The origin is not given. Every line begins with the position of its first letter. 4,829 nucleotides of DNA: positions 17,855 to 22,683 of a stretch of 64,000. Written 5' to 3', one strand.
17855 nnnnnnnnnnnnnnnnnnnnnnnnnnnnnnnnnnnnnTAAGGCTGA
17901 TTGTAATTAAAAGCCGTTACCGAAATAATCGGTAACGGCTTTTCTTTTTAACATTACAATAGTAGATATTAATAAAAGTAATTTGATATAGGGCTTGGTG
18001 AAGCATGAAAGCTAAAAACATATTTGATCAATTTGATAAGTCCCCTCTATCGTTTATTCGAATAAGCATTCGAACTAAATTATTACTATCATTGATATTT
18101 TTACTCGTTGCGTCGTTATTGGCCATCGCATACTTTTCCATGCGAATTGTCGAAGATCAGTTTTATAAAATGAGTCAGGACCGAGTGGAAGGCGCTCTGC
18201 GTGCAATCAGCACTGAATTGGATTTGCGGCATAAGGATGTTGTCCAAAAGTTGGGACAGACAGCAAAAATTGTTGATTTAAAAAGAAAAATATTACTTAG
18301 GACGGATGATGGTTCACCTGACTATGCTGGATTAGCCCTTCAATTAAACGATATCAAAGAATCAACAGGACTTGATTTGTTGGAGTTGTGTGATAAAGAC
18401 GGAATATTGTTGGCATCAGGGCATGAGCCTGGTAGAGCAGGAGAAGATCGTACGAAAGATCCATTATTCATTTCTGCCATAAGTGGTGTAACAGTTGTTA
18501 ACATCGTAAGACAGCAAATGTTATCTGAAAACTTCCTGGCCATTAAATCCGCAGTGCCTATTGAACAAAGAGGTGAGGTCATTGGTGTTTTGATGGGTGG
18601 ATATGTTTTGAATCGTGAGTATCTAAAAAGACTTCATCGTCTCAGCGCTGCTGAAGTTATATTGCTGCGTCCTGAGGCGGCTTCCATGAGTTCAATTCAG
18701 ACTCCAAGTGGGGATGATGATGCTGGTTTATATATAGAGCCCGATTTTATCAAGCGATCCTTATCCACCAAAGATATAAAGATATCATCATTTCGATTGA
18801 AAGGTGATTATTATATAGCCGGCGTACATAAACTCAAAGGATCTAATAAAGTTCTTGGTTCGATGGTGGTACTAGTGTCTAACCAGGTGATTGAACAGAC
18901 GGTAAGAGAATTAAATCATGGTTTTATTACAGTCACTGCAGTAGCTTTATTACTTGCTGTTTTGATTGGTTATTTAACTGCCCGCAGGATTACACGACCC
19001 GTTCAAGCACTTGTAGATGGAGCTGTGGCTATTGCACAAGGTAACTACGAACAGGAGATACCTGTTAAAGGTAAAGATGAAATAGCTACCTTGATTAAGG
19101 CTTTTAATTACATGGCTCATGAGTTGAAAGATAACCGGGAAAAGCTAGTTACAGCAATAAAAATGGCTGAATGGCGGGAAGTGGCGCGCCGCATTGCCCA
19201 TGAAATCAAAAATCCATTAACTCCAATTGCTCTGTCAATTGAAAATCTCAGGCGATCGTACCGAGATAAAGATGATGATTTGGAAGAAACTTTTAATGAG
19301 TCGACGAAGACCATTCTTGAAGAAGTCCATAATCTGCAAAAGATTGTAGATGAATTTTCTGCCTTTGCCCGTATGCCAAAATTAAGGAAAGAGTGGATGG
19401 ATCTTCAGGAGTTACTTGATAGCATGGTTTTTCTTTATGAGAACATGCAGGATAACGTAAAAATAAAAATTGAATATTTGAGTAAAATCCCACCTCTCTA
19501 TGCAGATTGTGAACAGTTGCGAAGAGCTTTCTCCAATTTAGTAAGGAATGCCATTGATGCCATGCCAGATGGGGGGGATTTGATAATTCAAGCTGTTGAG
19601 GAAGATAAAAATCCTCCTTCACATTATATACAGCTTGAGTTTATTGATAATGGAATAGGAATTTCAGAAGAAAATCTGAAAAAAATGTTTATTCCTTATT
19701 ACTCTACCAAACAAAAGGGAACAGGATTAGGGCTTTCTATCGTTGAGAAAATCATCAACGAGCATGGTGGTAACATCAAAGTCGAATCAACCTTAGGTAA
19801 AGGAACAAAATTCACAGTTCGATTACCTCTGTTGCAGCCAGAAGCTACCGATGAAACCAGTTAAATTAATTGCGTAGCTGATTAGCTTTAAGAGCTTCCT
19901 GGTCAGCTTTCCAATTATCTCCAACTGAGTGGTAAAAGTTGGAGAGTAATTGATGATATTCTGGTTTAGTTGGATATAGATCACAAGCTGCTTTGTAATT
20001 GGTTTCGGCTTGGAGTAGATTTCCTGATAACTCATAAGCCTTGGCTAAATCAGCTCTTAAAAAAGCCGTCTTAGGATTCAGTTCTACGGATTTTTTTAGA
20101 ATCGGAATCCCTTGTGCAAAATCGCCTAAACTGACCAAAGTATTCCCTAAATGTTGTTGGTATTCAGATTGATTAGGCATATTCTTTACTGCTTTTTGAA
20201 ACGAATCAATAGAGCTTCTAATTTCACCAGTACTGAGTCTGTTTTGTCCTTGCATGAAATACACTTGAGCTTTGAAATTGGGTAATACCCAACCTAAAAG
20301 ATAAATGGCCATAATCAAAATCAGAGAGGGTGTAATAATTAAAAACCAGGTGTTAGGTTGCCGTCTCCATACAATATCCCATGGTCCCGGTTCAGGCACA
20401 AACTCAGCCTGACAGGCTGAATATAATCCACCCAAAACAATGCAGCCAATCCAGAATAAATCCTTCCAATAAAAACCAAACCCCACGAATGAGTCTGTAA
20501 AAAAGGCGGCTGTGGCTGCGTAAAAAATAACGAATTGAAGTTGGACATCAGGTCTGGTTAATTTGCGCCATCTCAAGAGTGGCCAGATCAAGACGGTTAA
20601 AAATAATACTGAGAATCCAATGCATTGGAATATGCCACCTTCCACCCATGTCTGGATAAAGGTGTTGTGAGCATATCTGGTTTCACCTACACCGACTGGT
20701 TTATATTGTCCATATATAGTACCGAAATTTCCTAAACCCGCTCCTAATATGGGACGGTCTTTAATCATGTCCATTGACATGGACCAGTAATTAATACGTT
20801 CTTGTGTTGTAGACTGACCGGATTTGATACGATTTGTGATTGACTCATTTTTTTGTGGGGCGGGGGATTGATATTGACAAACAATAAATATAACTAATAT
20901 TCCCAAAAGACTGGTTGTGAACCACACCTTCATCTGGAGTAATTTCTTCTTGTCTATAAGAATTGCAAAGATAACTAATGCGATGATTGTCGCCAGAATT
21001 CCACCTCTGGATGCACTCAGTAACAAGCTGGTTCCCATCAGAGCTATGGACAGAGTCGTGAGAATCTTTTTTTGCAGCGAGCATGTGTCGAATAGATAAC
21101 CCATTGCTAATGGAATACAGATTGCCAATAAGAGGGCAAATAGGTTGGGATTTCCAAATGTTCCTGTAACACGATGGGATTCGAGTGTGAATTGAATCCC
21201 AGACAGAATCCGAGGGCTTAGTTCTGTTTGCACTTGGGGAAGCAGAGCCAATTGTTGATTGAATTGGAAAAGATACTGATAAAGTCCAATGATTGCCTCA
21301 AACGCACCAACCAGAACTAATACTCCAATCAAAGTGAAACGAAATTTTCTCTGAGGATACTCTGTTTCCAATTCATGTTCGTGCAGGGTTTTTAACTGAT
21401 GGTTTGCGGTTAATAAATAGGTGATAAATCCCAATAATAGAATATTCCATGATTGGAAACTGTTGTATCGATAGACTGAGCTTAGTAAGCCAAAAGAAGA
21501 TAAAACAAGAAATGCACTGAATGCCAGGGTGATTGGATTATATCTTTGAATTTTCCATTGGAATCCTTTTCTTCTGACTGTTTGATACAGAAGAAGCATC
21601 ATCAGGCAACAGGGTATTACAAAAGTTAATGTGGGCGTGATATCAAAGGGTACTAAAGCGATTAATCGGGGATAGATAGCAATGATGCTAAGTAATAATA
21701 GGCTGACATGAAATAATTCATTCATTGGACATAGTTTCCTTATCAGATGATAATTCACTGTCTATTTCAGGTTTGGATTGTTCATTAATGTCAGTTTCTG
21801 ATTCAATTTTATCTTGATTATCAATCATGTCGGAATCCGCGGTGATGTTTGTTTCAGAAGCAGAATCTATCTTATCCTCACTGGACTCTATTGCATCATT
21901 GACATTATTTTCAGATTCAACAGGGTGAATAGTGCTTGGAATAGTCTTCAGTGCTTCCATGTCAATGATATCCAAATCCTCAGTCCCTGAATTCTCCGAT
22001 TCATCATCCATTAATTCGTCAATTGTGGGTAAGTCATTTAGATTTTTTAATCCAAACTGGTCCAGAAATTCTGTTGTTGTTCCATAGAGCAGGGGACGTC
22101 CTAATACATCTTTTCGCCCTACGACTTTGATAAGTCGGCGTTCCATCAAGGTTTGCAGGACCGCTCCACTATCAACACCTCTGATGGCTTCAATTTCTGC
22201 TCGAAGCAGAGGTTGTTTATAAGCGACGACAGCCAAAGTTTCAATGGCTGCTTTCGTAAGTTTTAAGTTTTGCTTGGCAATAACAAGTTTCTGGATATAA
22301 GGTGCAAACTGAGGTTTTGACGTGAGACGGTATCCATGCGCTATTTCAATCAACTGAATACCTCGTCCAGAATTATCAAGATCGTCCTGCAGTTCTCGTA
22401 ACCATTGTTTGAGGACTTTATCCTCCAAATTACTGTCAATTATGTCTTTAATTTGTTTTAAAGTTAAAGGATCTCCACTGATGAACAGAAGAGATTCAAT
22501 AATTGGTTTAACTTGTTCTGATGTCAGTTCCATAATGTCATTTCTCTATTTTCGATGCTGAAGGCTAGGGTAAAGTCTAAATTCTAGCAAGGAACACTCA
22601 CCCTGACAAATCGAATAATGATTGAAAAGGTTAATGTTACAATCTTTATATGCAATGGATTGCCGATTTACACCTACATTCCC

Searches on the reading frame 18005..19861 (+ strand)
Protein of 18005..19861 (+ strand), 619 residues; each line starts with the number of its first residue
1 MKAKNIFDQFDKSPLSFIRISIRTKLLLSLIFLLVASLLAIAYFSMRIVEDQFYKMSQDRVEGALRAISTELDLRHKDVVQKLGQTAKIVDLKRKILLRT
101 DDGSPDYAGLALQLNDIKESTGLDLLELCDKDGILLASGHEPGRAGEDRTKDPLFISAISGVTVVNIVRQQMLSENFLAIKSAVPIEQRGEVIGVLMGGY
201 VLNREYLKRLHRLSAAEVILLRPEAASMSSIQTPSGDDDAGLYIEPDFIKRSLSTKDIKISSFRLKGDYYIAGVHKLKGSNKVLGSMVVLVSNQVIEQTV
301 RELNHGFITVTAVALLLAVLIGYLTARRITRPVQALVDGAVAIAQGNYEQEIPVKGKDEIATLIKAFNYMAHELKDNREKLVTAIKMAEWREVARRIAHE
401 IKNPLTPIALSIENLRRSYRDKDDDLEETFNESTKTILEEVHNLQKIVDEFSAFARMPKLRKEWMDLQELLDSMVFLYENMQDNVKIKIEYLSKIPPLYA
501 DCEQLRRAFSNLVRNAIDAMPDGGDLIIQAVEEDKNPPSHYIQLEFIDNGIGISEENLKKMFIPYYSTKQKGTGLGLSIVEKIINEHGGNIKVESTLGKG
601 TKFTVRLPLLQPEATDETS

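Call 13: search_protein_families(library=ncbifam, proteins=[window:18005-19861:+], max_evalue=0.00001)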
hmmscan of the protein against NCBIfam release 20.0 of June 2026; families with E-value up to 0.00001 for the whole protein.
window:18005-19861:+ (619 aa): 86 families (the best 25 are shown)
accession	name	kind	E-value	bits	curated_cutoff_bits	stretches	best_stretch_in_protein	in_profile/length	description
NF008468.0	PRK11360.1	equivalog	3.4e-63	214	646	1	392-612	398-611/616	two-component system sensor histidine kinase AtoS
NF047496.1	HK_LIC11548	equivalog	2.8e-62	211.3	750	1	309-609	279-589/589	LIC_11548 family sensor histidine kinase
NF033092.0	HK_WalK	equivalog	1.1e-49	169.5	725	2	389-609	371-594/594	cell wall metabolism sensor histidine kinase WalK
TIGR01386.1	cztS_silS_copS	subfamily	1.3e-38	133.1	292.55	1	279-608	138-457/457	heavy metal sensor histidine kinase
NF007688.0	PRK10364.1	equivalog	2.2e-38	132.2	479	1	358-609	226-451/460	two-component system sensor histidine kinase ZraS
NF008312.0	PRK11100.1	equivalog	1.3e-37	129.8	356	1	280-608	157-473/477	two-component system sensor histidine kinase CreC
NF046020.1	HisKinCckABruc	equivalog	4.1e-36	124.2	1000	1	375-615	465-713/868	cell cycle histidine kinase CckA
NF007004.0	PRK09467.1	equivalog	5.9e-36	124.2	415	1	308-609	159-436/440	two-component system sensor histidine kinase EnvZ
NF053867.1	SprKinKinDBac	equivalog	3.8e-35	121.3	775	1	393-609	289-497/500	sporulation kinase KinD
NF046044.1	PnpS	equivalog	5.4e-35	121.1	400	1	397-608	177-390/390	two-component system histidine kinase PnpS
NF040691.1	MtrAB_MtrB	equivalog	2e-34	119.5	450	1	290-610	173-493/507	MtrAB system histidine kinase MtrB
NF007837.0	PRK10549.1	equivalog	7.8e-34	117.2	603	1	309-612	168-461/466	envelope stress sensor histidine kinase BaeS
NF012163.2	BaeS_SmeS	equivalog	4.2e-33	115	500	1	308-607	167-456/457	sensor histidine kinase efflux regulator BaeS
NF045911.1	TCSHisKinNblS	equivalog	2.8e-32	111.8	1000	2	396-608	394-619/621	two-component system sensor histidine kinase NblS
NF010411.0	PRK13837.1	equivalog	2.9e-32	111.6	647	1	430-614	485-680/828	two-component system VirA-like sensor kinase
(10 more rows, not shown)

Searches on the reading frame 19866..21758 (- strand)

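Call 3: search_protein_families(library=ncbifam, proteins=[window:19866-21758:-], max_evalue=0.01)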
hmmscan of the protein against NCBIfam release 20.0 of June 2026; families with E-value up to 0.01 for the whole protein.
window:19866-21758:- (630 aa): 12 families
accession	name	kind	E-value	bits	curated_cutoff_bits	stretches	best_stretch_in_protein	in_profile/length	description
TIGR00947.1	2A73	equivalog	5.4e-24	85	366.4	1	32-418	29-389/425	IctB family putative bicarbonate transporter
TIGR03097.1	PEP_O_lig_1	hypoth_equivalog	5.4e-16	58.4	188.1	1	200-406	163-357/408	putative O-glycosylation ligase, exosortase A system-associated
NF040959.1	MamA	equivalog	7.9e-12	45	200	1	499-628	73-202/204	magnetosome protein MamA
TIGR02917.1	PEP_TPR_lipo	equivalog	1.9e-08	32.7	312.2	1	506-611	576-681/899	XrtA/PEP-CTERM system TPR-repeat protein PrsT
TIGR04370.1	glyco_rpt_poly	subfamily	2.5e-08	33.3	40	1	68-294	4-227/396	oligosaccharide repeat unit polymerase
NF033920.0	C39_PA2778_fam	equivalog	0.00022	20.7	150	1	496-594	155-253/255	PA2778 family cysteine peptidase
TIGR02521.1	type_IV_pilW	equivalog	0.00031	20.3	154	0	563-625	29-91/234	type IV pilus biogenesis/stability protein PilW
NF007302.0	PRK09782.1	equivalog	0.0017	16.4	1223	1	497-588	612-703/990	phage receptor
TIGR00990.1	3a0801s09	subfamily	0.004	15.8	757.25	1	498-612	366-476/615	mitochondrial import receptor subunit TOM70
NF053607.1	CHU_0125_OmpA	equivalog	0.0063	15.1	620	0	495-593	17-115/639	CHU_0125 family OmpA-like outer membrane integrity protein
NF002725.1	PRK02603.1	equivalog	0.0067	16.5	143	0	496-600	34-141/173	photosystem I assembly protein Ycf3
NF047371.1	FlcA_CTERM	equivalog_domain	0.0076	14.7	300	0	497-596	438-538/646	periplasmic flagellar collar protein FlcA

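Call 4: search_protein_families(library=pfam, proteins=[window:19866-21758:-], max_evalue=0.01)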
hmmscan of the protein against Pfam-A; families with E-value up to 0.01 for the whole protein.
window:19866-21758:- (630 aa): 10 families
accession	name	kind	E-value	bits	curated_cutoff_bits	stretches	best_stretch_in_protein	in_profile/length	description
PF04932.20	Wzy_C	-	2.6e-23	82.9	31.7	1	237-377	2-143/149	O-Antigen ligase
PF13181.12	TPR_8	-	7.9e-11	41.7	25.7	1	532-563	2-33/34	Tetratricopeptide repeat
PF07719.23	TPR_2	-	1.9e-09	37.4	27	0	570-597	6-33/34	Tetratricopeptide repeat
PF13431.12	TPR_17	-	1.1e-07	32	24.4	0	588-620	2-34/34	Tetratricopeptide repeat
PF13428.12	TPR_14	-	2.6e-06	28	23.5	0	568-605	4-41/44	Tetratricopeptide repeat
PF00515.34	TPR_1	-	6.1e-06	26.3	27.8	0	536-563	6-33/34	Tetratricopeptide repeat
PF13414.12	TPR_11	-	1e-05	25.6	26.8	0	577-612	6-41/42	TPR repeat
PF13424.12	TPR_12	-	1.3e-05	25.8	30.1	1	536-596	8-76/77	Tetratricopeptide repeat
PF14559.12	TPR_19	-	3.8e-05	24.4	25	1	542-606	2-66/68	Tetratricopeptide repeat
PF13432.12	TPR_16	-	0.00049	20.9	32.7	1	537-599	3-65/65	Tetratricopeptide repeat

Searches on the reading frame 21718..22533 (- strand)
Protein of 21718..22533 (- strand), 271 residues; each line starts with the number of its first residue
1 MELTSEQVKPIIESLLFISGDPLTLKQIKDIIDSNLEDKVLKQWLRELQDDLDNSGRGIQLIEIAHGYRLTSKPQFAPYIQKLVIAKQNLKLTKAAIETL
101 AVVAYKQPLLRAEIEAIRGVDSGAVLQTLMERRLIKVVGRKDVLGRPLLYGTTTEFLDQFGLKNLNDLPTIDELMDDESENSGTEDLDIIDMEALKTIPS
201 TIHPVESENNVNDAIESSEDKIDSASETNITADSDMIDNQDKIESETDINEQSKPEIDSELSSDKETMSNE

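Call 3: search_protein_families(library=ncbifam, proteins=[window:21718-22533:-], max_evalue=0.01)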
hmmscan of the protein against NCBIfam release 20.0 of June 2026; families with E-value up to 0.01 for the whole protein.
window:21718-22533:- (271 aa): 2 families
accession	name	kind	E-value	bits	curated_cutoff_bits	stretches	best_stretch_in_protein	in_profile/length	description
TIGR00281.1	TIGR00281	equivalog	5.5e-47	159.8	89.2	1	9-178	3-171/186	SMC-Scp complex subunit ScpB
NF001106.1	PRK00135.2-1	exception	2.9e-32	112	300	1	7-175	201-369/377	SMC-Scp complex subunit ScpB, long form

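Call 4: search_protein_families(library=pfam, proteins=[window:21718-22533:-], max_evalue=0.01)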
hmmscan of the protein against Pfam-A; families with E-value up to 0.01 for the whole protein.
window:21718-22533:- (271 aa): 1 family
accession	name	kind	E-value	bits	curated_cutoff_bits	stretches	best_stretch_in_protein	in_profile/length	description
PF04079.22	SMC_ScpB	-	1.2e-56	191.1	27.4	1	11-171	2-160/160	Segregation and condensation complex subunit ScpB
